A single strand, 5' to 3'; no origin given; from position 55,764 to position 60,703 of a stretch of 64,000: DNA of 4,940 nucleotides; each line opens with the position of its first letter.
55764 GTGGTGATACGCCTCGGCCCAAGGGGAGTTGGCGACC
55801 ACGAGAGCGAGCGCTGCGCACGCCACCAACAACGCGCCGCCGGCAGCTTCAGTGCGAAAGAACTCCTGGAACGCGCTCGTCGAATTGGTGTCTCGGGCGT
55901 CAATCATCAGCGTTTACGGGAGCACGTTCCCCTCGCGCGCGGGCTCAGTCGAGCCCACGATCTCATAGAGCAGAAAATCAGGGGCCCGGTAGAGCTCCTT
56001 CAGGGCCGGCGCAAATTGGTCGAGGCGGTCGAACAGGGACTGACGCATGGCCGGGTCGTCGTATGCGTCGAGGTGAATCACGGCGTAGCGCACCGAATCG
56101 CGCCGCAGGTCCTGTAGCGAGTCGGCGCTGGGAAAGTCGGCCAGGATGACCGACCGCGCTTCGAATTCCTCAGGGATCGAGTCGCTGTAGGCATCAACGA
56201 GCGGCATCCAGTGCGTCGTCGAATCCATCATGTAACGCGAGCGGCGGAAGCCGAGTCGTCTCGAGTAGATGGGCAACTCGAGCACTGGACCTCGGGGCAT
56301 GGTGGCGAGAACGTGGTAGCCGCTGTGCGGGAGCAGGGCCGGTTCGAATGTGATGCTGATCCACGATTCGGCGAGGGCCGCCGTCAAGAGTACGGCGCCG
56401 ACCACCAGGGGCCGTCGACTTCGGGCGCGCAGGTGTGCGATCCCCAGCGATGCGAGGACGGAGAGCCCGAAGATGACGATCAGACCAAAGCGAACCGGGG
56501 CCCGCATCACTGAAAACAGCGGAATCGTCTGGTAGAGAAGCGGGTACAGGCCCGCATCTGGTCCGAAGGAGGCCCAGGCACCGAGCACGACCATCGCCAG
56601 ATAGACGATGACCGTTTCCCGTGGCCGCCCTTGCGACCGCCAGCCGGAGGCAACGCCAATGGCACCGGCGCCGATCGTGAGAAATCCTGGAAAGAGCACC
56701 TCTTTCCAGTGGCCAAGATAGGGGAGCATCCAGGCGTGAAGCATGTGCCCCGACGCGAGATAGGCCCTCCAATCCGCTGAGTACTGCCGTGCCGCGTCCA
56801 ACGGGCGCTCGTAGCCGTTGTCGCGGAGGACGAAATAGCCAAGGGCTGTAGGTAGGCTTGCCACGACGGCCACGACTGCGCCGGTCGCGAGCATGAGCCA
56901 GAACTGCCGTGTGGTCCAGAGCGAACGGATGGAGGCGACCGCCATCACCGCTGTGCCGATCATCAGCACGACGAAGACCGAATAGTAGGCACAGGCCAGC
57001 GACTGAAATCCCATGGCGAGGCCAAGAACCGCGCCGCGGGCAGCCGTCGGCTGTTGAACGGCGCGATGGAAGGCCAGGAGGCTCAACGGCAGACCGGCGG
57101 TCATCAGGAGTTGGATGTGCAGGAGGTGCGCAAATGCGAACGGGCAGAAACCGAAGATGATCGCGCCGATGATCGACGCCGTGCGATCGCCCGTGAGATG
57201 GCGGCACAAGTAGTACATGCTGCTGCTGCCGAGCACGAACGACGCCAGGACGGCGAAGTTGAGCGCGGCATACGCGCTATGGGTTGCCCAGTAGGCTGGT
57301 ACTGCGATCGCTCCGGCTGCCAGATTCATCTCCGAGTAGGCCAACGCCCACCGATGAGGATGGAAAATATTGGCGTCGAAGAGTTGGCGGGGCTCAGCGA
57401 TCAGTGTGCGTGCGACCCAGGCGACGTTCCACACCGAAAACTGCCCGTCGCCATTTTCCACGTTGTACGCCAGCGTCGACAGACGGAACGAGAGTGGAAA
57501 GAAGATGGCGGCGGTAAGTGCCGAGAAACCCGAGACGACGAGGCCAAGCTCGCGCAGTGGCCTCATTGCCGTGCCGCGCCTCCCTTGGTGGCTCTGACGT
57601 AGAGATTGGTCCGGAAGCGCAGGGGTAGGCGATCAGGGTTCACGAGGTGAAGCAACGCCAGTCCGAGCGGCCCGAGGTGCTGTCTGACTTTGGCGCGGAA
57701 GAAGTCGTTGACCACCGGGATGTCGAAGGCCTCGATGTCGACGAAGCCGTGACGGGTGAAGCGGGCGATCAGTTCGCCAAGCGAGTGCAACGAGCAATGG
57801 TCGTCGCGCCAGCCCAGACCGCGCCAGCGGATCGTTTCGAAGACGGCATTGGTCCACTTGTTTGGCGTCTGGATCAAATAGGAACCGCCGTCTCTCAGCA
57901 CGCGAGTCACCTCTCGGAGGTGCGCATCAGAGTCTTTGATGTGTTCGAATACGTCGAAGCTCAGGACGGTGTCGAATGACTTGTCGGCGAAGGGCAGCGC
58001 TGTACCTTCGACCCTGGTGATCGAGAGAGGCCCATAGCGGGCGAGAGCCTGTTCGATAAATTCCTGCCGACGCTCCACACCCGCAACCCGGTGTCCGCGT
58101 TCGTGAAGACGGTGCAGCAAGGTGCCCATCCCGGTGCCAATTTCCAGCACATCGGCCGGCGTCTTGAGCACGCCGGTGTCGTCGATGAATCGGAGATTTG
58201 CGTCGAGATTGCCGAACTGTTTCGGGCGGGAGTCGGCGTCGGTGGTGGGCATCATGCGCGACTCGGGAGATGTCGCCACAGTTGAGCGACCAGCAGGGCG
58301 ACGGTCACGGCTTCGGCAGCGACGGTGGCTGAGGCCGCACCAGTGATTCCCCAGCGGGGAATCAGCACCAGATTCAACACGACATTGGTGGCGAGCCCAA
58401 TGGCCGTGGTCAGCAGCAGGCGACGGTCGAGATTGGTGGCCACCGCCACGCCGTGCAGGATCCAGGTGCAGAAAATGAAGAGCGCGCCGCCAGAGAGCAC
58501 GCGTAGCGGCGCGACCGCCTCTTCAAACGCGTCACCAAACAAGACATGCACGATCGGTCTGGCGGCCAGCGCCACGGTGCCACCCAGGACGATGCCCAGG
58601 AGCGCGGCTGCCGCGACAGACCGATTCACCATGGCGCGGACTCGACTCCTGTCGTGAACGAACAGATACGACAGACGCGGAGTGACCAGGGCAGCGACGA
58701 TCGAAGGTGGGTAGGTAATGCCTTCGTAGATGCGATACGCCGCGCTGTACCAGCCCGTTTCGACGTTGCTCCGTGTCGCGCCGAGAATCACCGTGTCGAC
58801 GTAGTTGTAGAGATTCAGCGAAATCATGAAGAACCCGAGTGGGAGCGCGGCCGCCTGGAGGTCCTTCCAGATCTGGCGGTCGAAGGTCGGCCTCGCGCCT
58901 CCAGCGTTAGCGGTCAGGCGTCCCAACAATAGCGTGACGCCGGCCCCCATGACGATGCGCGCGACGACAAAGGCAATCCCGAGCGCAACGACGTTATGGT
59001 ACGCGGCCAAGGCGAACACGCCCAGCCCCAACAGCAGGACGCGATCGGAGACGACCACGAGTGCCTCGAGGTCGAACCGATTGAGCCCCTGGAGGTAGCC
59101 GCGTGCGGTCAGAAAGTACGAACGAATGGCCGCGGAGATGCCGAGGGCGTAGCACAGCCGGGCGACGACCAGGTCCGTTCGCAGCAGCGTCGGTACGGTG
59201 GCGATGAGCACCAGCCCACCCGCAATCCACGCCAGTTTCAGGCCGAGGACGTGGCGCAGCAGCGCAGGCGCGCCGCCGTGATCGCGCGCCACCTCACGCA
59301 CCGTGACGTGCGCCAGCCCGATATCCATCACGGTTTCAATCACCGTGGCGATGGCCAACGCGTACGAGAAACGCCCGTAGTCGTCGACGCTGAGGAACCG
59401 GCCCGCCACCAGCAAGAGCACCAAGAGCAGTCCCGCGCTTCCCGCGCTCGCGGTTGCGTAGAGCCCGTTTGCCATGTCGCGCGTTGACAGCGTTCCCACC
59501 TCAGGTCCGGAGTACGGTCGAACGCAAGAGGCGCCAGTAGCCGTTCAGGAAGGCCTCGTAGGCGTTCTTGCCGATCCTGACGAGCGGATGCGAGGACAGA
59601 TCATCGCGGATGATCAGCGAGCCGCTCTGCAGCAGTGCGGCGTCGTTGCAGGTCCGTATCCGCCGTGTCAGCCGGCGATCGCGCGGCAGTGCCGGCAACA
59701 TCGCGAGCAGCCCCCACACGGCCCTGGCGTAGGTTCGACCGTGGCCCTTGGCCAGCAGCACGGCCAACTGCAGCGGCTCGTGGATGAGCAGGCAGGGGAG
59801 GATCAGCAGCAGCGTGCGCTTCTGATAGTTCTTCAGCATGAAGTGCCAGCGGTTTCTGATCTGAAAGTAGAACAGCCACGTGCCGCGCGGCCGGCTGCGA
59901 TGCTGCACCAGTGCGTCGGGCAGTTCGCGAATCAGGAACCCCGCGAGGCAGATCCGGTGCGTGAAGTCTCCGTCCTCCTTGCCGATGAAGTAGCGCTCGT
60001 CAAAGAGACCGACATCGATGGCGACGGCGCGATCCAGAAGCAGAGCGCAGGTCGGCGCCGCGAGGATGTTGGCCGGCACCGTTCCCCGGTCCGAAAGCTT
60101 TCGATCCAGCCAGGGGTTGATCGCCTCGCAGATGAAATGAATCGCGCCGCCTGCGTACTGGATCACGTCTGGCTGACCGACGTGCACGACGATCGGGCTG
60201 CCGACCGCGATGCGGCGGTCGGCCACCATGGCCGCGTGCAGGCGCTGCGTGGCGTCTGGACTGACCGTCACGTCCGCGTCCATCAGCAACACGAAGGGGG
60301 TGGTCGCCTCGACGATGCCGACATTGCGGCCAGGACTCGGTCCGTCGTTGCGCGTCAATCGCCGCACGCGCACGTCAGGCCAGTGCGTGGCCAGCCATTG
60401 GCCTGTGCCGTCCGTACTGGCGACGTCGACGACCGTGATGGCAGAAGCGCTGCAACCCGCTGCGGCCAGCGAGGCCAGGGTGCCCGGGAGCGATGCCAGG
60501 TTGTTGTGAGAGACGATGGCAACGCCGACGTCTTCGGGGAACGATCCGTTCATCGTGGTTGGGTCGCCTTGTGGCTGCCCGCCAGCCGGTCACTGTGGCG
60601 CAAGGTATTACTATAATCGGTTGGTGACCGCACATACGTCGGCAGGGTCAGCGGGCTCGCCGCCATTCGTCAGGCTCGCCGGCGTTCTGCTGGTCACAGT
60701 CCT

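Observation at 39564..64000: Recurring module: ArnT-like GT-C glycosyltransferase followed by a small OM beta-barrel and, twice, a repeat lipoprotein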

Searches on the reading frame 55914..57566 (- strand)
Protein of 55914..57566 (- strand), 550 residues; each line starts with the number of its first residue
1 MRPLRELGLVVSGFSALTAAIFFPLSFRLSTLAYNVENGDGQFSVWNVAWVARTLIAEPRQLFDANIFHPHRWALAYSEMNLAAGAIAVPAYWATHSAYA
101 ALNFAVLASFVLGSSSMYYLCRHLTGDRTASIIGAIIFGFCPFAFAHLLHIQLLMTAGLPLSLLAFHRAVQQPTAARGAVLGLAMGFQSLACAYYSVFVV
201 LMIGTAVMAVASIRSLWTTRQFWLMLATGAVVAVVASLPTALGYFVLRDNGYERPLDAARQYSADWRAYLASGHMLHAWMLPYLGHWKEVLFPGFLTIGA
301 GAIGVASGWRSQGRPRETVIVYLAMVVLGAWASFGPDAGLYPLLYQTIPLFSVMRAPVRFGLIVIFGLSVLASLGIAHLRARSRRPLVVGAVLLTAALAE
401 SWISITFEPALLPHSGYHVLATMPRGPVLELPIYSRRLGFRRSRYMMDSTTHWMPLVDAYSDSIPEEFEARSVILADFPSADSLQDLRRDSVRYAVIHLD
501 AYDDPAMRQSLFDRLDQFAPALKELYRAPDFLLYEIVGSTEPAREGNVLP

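Call 5: search_protein_families(library=pfam, proteins=[window:55914-57566:-], max_evalue=0.01)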
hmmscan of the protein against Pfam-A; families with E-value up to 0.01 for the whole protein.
window:55914-57566:- (550 aa): 1 family
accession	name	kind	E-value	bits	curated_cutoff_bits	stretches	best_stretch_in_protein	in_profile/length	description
PF19510.5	DUF6044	-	0.0069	15.3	27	1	97-343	91-331/564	Protein of unknown function (DUF6044)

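Call 6: search_protein_families(library=ncbifam, proteins=[window:55914-57566:-], max_evalue=0.01)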
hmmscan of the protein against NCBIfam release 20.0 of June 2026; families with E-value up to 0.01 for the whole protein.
window:55914-57566:- (550 aa): 0 families

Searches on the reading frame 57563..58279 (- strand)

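Call 5: search_protein_families(library=pfam, proteins=[window:57563-58279:-], max_evalue=0.01)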
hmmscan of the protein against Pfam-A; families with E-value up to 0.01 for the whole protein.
window:57563-58279:- (238 aa): 12 families
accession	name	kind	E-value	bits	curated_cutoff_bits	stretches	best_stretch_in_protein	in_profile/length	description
PF13489.12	Methyltransf_23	-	1.5e-19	70.8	27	1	37-183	19-163/164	Methyltransferase domain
PF08241.18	Methyltransf_11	-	3.5e-19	69.7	21.2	1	45-136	1-95/95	Methyltransferase domain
PF13649.12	Methyltransf_25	-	1.1e-16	61.7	27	1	44-132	1-97/97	Methyltransferase domain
PF13847.12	Methyltransf_31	-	6.3e-15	55.6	27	1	43-140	6-113/145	Methyltransferase domain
PF08242.18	Methyltransf_12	-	3.7e-14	53.7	30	1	45-132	1-96/98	Methyltransferase domain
PF02353.26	CMAS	-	4.7e-07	29.8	27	1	38-142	60-170/273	Mycolic acid cyclopropane synthetase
PF07021.18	MetW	-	3.6e-06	27.2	21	1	38-129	11-103/193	Methionine biosynthesis protein MetW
PF01209.24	Ubie_methyltran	-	4.7e-05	23.3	20.1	1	31-139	38-154/233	ubiE/COQ5 methyltransferase family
PF08003.17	Methyltransf_9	-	0.0026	17.2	23.8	1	43-138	118-219/315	Protein of unknown function (DUF1698)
PF20922.3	Anamorsin_N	-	0.0033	17.6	27.1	1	95-144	45-95/163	Anamorsin, N-terminal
PF03141.22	Methyltransf_29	-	0.004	16.2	23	1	44-139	121-220/506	Putative S-adenosyl-L-methionine-dependent methyltransferase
PF05401.17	NodS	-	0.0041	17.4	24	1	40-136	43-144/201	Nodulation protein S (NodS)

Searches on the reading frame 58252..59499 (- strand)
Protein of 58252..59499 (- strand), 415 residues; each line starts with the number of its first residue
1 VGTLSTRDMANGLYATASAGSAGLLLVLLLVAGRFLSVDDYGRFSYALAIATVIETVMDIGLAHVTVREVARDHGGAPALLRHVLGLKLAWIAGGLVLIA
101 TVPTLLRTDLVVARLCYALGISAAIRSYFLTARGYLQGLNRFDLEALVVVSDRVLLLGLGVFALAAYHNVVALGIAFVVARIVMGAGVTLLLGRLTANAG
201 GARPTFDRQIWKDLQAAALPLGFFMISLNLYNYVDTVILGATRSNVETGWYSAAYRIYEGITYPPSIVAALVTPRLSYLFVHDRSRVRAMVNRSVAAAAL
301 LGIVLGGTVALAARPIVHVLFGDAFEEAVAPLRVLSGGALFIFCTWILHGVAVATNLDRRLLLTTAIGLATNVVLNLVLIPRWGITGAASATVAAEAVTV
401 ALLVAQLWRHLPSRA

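Call 5: search_protein_families(library=pfam, proteins=[window:58252-59499:-], max_evalue=0.01)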
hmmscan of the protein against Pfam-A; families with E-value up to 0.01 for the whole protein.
window:58252-59499:- (415 aa): 2 families
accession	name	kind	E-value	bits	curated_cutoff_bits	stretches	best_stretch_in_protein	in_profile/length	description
PF01943.22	Polysacc_synt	-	4.8e-20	72.5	28.2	1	14-277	8-271/274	Polysaccharide biosynthesis protein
PF13440.11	Polysacc_synt_3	-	4.2e-18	66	23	1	34-329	4-292/293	Polysaccharide biosynthesis protein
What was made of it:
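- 58252..59499 (-): Wzx-type polysaccharide flippase. PF01943 and PF13440 (call 5).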

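Call 79: search_protein_families(library=ncbifam, proteins=[window:58252-59499:-], max_evalue=0.00001)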
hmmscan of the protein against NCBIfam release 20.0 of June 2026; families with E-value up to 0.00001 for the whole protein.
window:58252-59499:- (415 aa): 4 families
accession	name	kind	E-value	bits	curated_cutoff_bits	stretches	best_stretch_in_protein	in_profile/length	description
NF041871.1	Wzx_EPS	equivalog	6.5e-12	44.9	800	1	32-400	27-391/492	exopolysaccharide biosynthesis flippase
TIGR00797.1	matE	subfamily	6.7e-12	45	147.4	1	147-405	11-190/396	MATE family efflux transporter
NF041503.1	WZX_like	subfamily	7.7e-11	41.7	300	1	89-320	107-338/429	O-unit flippase-like protein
NF050818.1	PolSacchBiosHfsF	equivalog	1.2e-06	27.9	700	1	18-401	15-397/468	polysaccharide biosynthesis protein HfsF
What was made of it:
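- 58252..59499 (-): Weak, below-cut-off matches to NCBIfam Wzx-like models (call 79).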

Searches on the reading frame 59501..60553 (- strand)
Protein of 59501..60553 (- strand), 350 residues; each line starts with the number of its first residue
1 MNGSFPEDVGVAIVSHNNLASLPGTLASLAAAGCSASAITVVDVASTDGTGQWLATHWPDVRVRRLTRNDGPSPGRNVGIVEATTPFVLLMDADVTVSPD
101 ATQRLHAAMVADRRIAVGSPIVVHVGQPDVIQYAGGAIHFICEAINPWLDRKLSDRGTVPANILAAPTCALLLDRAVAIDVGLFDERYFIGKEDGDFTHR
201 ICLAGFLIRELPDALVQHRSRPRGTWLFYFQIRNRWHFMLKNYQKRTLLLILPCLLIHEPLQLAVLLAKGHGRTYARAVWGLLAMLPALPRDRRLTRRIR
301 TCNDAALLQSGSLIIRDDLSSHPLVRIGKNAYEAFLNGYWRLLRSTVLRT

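Call 5: search_protein_families(library=pfam, proteins=[window:59501-60553:-], max_evalue=0.01)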
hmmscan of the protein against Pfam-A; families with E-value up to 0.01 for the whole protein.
window:59501-60553:- (350 aa): 4 families
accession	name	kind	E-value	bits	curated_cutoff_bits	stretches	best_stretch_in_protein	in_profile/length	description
PF00535.33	Glycos_transf_2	-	2.1e-19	70.5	23.3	1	11-133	2-127/168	Glycosyl transferase family 2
PF13641.12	Glyco_tranf_2_3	-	5.8e-08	33.5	27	1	7-237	2-228/230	Glycosyltransferase like family 2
PF13632.12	Glyco_trans_2_3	-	5.3e-07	30.1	27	1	87-288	1-194/198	Glycosyl transferase family group 2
PF10111.15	Glyco_tranf_2_2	-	0.0007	19.6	27.3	1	71-215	68-213/276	Glycosyltransferase like family 2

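Call 79: search_protein_families(library=ncbifam, proteins=[window:59501-60553:-], max_evalue=0.00001)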
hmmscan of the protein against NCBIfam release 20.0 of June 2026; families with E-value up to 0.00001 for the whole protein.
window:59501-60553:- (350 aa): 3 families
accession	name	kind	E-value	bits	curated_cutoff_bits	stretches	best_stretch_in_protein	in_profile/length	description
TIGR03965.1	mycofact_glyco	equivalog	5.2e-22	78.3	280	1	6-223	73-285/467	mycofactocin biosynthesis glycosyltransferase MftF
NF041875.1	EPS_EpsD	equivalog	1.4e-14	54.3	370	1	10-223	2-211/325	exopolysaccharide biosynthesis glycosyltransferase EpsD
NF007482.0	PRK10073.1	equivalog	6.9e-07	28.6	423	1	9-107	8-108/334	glycosyltransferase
